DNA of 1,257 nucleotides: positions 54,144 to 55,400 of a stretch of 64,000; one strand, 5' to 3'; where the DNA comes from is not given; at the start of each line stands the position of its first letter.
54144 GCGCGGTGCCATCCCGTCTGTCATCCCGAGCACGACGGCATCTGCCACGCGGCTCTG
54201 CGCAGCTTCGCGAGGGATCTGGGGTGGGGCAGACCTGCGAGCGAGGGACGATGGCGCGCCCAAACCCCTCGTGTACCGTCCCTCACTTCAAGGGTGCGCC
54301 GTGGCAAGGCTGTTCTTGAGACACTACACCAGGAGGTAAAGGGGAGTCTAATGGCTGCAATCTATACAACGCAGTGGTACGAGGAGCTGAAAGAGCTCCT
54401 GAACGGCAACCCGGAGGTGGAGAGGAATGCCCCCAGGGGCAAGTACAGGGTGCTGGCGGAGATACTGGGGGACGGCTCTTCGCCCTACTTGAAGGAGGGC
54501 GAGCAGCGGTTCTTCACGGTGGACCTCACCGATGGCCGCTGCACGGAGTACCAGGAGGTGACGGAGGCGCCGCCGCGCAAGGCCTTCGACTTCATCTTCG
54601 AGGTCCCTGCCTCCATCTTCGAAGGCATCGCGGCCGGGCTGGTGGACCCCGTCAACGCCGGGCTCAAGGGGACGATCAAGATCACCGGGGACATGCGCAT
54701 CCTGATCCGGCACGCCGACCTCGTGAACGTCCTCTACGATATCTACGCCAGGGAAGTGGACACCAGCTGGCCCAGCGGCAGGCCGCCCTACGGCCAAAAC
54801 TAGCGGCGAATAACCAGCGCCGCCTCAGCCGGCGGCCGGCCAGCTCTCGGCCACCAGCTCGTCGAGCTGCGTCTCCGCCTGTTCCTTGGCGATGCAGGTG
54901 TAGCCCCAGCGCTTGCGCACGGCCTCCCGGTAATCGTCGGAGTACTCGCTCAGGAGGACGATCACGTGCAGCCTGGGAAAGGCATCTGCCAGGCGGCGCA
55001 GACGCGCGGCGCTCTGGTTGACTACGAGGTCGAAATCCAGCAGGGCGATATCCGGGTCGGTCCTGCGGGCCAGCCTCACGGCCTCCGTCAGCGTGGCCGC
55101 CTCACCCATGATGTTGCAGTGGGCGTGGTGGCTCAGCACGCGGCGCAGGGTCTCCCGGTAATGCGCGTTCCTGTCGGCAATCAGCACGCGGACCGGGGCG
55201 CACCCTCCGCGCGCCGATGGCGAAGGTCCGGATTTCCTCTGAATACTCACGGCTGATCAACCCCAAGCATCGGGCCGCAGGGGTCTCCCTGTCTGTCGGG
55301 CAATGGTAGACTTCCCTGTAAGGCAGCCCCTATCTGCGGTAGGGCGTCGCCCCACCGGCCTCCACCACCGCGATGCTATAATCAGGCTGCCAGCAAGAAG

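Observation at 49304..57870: Accessory module linked to the Mo-enzymes: diiron protein, two CrtI-like flavoproteins, two SCP2 carriers, a dedicated two-component system and mobB. Candidate anaerobic lipid/isoprenoid hydroxylation-desaturation pathway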

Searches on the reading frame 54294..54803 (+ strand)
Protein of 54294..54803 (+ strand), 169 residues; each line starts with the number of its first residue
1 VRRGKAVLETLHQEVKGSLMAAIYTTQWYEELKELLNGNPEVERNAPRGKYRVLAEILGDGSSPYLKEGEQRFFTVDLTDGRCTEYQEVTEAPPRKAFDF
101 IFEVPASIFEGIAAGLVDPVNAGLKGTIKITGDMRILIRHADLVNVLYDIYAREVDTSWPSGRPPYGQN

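Call 3: search_protein_families(library=pfam, proteins=[window:54294-54803:+], max_evalue=0.01)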
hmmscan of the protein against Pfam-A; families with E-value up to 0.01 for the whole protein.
window:54294-54803:+ (169 aa): 1 family
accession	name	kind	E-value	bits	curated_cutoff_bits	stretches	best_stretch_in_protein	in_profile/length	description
PF02036.22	SCP2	-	0.00024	21.9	21.3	1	68-138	30-94/101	SCP-2 sterol transfer family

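Call 6: search_protein_families(library=ncbifam, proteins=[window:54294-54803:+], max_evalue=0.01)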
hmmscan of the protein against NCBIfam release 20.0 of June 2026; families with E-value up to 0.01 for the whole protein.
window:54294-54803:+ (169 aa): 0 families

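Call 16: search_protein_families(library=pfam, proteins=[window:54294-54803:+], max_evalue=10)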
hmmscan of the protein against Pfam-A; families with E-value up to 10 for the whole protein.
window:54294-54803:+ (169 aa): 1 family
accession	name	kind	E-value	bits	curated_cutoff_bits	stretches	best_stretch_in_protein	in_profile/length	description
PF02036.22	SCP2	-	0.00024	21.9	21.3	1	68-138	30-94/101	SCP-2 sterol transfer family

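Call 56: search_protein_families(library=pfam, alignment_id=A4, max_evalue=0.01)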
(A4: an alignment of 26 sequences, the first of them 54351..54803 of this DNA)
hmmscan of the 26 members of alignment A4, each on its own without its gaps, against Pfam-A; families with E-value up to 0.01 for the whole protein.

A. member 1, window:54351-54803:+ (150 aa): 1 family
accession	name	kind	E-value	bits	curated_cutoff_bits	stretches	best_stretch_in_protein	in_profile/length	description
PF02036.22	SCP2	-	0.00019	22.1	21.3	1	48-119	29-94/101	SCP-2 sterol transfer family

B. families by the number of members that match (of 26 scanned): 1 family
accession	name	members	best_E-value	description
PF02036.22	SCP2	25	7e-06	SCP-2 sterol transfer family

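Call 65: search_protein_families(library=ncbifam, proteins=[L031:13623-16394:+, L053:11052-13736:+, L051:9628-12375:-, L079:14148-16898:+, L068:3943-6783:+], max_evalue=1e-100)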
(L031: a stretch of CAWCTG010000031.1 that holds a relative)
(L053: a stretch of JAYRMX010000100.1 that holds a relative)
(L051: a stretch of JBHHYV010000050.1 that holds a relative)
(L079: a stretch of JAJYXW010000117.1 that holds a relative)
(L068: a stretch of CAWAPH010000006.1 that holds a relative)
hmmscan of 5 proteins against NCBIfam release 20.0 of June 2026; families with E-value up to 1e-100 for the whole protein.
L031:13623-16394:+ (924 aa): 2 families
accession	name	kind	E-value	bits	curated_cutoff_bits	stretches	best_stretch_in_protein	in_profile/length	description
TIGR03479.1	DMSO_red_II_alp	subfamily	4.9e-229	762.8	984.75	1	1-922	52-912/913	molybdopterin-dependent oxidoreductase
NF042978.1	EthbenzDh_ebdA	equivalog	8.7e-177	589.7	2000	1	1-919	72-971/977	ethylbenzene dehydrogenase subunit alpha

L053:11052-13736:+ (895 aa): 2 families
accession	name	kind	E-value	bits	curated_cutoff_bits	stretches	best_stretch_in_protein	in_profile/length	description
TIGR03479.1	DMSO_red_II_alp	subfamily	5.4e-268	891.8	984.75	1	2-895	41-894/913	molybdopterin-dependent oxidoreductase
NF042978.1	EthbenzDh_ebdA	equivalog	1.6e-183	612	2000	1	1-895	60-955/977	ethylbenzene dehydrogenase subunit alpha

L051:9628-12375:- (916 aa): 2 families
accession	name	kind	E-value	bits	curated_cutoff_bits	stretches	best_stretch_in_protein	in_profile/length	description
TIGR03479.1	DMSO_red_II_alp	subfamily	8.3e-247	821.6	984.75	1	3-914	43-913/913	molybdopterin-dependent oxidoreductase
NF042978.1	EthbenzDh_ebdA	equivalog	4e-209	696.8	2000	1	3-915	63-976/977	ethylbenzene dehydrogenase subunit alpha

L079:14148-16898:+ (917 aa): 2 families
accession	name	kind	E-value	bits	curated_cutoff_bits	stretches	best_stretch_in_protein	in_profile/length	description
TIGR03479.1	DMSO_red_II_alp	subfamily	5.8e-239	795.7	984.75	1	14-915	46-913/913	molybdopterin-dependent oxidoreductase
NF042978.1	EthbenzDh_ebdA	equivalog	3.9e-201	670.3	2000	1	9-915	61-975/977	ethylbenzene dehydrogenase subunit alpha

L068:3943-6783:+ (947 aa): 2 families
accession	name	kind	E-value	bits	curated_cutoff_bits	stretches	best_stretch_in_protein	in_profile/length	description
TIGR03479.1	DMSO_red_II_alp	subfamily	2.2e-239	797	984.75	1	3-946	1-893/913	molybdopterin-dependent oxidoreductase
NF042978.1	EthbenzDh_ebdA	equivalog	3.5e-137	458.6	2000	1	3-942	21-950/977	ethylbenzene dehydrogenase subunit alpha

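Call 75: search_protein_families(library=pfam, proteins=[L063:1846-3081:+, L017:18878-20101:-, L021:4453-6009:+, L084:4481-5332:-, L066:16433-16783:-, L041:1109-1933:-, L013:12386-13519:+, L061:1389-2213:+, L040:3681-4961:-, L058:15207-16853:-], max_evalue=0.00001)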
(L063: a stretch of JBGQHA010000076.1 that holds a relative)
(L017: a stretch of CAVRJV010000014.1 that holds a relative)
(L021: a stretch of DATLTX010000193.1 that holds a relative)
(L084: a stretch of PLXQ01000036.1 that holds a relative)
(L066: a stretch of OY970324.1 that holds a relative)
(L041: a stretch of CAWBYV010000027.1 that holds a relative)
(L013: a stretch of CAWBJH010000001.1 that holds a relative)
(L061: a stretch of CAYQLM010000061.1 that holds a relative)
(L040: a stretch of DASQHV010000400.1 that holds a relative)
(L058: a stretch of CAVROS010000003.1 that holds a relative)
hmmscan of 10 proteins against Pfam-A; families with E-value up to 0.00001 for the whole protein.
L063:1846-3081:+ (412 aa): 5 families
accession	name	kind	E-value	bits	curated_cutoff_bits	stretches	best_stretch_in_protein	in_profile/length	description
PF00441.29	Acyl-CoA_dh_1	-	2.1e-31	109.5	22.4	1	276-408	18-149/150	Acyl-CoA dehydrogenase, C-terminal domain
PF02770.24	Acyl-CoA_dh_M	-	2.6e-15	56.8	33.3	1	139-247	1-97/97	Acyl-CoA dehydrogenase, middle domain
PF08028.16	Acyl-CoA_dh_2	-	7.6e-13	49.4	22.7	1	279-389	6-125/134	Acyl-CoA dehydrogenase, C-terminal domain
PF02771.21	Acyl-CoA_dh_N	-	4.2e-10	40.4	22.9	1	12-118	1-101/113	Acyl-CoA dehydrogenase, N-terminal domain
PF22924.1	ACOX_C_alpha1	-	9.7e-06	25.9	27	0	304-409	47-169/169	Acyl-CoA oxidase, C-alpha1 domain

L017:18878-20101:- (408 aa): 6 families
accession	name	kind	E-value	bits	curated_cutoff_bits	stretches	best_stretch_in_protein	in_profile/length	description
PF22691.2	Thiolase_C_1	-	9e-39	132.9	28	1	276-398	17-138/144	Thiolase C-terminal domain-like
PF00108.29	Thiolase_N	-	2.9e-26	92.8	26.4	1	7-246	1-259/260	Thiolase, N-terminal domain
PF02803.24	Thiolase_C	-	1.3e-10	41.4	27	1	283-375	28-102/123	Thiolase, C-terminal domain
PF00109.32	ketoacyl-synt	-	4.9e-09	36.6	20.8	1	65-133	152-218/252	Beta-ketoacyl synthase, N-terminal domain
PF08545.16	ACP_syn_III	-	7e-07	29.5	24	0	83-121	1-39/80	3-Oxoacyl-[acyl-carrier-protein (ACP)] synthase III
PF02801.28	Ketoacyl-synt_C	-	3.6e-06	27.4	20.8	0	270-308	18-56/119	Beta-ketoacyl synthase, C-terminal domain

L021:4453-6009:+ (519 aa): 2 families
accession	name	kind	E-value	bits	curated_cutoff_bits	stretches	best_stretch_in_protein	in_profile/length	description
PF00501.34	AMP-binding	-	3.5e-63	214.1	29.9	1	13-360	2-378/384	AMP-binding enzyme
PF13193.12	AMP-binding_C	-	2.1e-14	54.6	24.5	1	417-490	1-74/76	AMP-binding enzyme C-terminal domain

L084:4481-5332:- (284 aa): 2 families
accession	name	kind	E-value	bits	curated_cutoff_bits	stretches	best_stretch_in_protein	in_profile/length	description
PF00378.25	ECH_1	-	2.2e-59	201.3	27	1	22-279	2-250/251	Enoyl-CoA hydratase/isomerase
PF16113.10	ECH_2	-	2.6e-30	106.5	27.2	1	27-271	2-239/335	Enoyl-CoA hydratase/isomerase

L066:16433-16783:- (117 aa): 0 families

L041:1109-1933:- (275 aa): 4 families
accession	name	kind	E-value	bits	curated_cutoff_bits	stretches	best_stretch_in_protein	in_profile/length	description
PF13561.12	adh_short_C2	-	1.3e-60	205.4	27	1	12-272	1-235/236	Enoyl-(Acyl carrier protein) reductase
PF00106.31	adh_short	-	1.1e-53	182.1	26.6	1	6-211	1-189/195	short chain dehydrogenase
PF23441.1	SDR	-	4.6e-09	36.5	27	1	76-272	68-255/258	SDR-like rossmann domain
PF08659.16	KR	-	1.9e-07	31.6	22.6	1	9-176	4-154/180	KR domain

L013:12386-13519:+ (378 aa): 3 families
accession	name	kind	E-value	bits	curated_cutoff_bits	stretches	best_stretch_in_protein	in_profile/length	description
PF03060.21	NMO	-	1.3e-44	153.4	28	1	11-359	2-327/331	Nitronate monooxygenase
PF01070.24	FMN_dh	-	9.5e-10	38.5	24.9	1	164-247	226-306/350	FMN-dependent dehydrogenase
PF00478.31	IMPDH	-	1.9e-07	30.9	25.6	0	205-258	198-251/345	IMP dehydrogenase / GMP reductase domain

L061:1389-2213:+ (275 aa): 1 family
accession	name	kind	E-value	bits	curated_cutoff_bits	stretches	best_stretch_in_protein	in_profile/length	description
PF00881.29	Nitroreductase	-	5.3e-17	63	23.5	1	8-192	2-167/167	Nitroreductase family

L040:3681-4961:- (427 aa): 1 family
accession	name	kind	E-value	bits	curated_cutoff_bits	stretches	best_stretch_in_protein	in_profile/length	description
PF07992.20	Pyr_redox_2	-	6.5e-13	49.2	26.1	1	8-121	2-121/291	Pyridine nucleotide-disulphide oxidoreductase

L058:15207-16853:- (549 aa): 1 family
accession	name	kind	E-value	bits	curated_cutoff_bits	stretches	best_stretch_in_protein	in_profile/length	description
PF00171.27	Aldedh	-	9.4e-171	568.8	23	1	96-545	7-461/461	Aldehyde dehydrogenase family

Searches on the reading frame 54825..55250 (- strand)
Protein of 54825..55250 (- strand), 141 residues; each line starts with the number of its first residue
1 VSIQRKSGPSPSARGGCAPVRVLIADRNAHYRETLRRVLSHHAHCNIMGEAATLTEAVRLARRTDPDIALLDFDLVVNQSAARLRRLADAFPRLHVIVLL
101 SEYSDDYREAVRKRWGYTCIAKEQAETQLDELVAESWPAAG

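Call 3: search_protein_families(library=pfam, proteins=[window:54825-55250:-], max_evalue=0.01)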
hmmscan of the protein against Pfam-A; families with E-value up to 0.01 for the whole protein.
window:54825-55250:- (141 aa): 1 family
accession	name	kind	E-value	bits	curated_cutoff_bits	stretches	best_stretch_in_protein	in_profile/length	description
PF00072.30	Response_reg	-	6.7e-09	36.3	30.2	1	22-133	1-110/111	Response regulator receiver domain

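Call 6: search_protein_families(library=ncbifam, proteins=[window:54825-55250:-], max_evalue=0.01)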
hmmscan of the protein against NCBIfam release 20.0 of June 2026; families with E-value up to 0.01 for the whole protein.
window:54825-55250:- (141 aa): 20 families
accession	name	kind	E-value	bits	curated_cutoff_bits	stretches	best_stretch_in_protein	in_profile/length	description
NF047785.1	respo_reg_MadR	equivalog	2.6e-10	40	300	1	20-105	1-89/209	MadR family response regulator transcription factor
NF007935.0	PRK10651.1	equivalog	4.2e-08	32.6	250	1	19-113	6-101/216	two-component system response regulator NarL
NF009206.0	PRK12555.1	subfamily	7.3e-08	31.7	342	1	20-98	1-79/340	chemotaxis-specific protein-glutamate methyltransferase CheB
NF052445.1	RespRegMctR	equivalog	1.5e-07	31.1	300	1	19-107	1-89/205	two-component system response regulator MctR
NF001965.0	PRK00742.1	subfamily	3.5e-07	29.8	293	1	19-99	3-82/357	chemotaxis-specific protein-glutamate methyltransferase CheB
NF007708.0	PRK10403.1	equivalog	4.3e-07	29.6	343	1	18-76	5-63/215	nitrate/nitrite response regulator protein NarP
NF041367.1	CheY_Halo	equivalog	1.8e-06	28.3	200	1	22-101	1-78/114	chemotaxis protein CheY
NF007018.1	PRK09483.1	equivalog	2.9e-06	27.1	280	1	21-113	3-95/217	UvrY/SirA/GacA family response regulator transcription factor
NF008677.0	PRK11697.1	equivalog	7.6e-06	25.4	246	1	20-75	2-57/238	two-component system response regulator BtsR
NF009973.0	PRK13435.1-4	equivalog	7.5e-05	22.8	158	1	18-99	7-87/154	response regulator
TIGR02875.1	spore_0_A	equivalog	0.00015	21.1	200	1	19-91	2-74/262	sporulation transcription factor Spo0A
NF011896.0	PRK15369.1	equivalog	0.00059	19.5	242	1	20-107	4-91/211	two component system response regulator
NF009971.0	PRK13435.1-2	subfamily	0.00088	19.1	151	1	21-77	2-57/141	response regulator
TIGR01818.1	ntrC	equivalog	0.0016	17.3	558.6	1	22-104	1-80/463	nitrogen regulation protein NR(I)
NF009974.0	PRK13435.1-6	equivalog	0.0023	17.6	171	1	22-76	8-61/155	response regulator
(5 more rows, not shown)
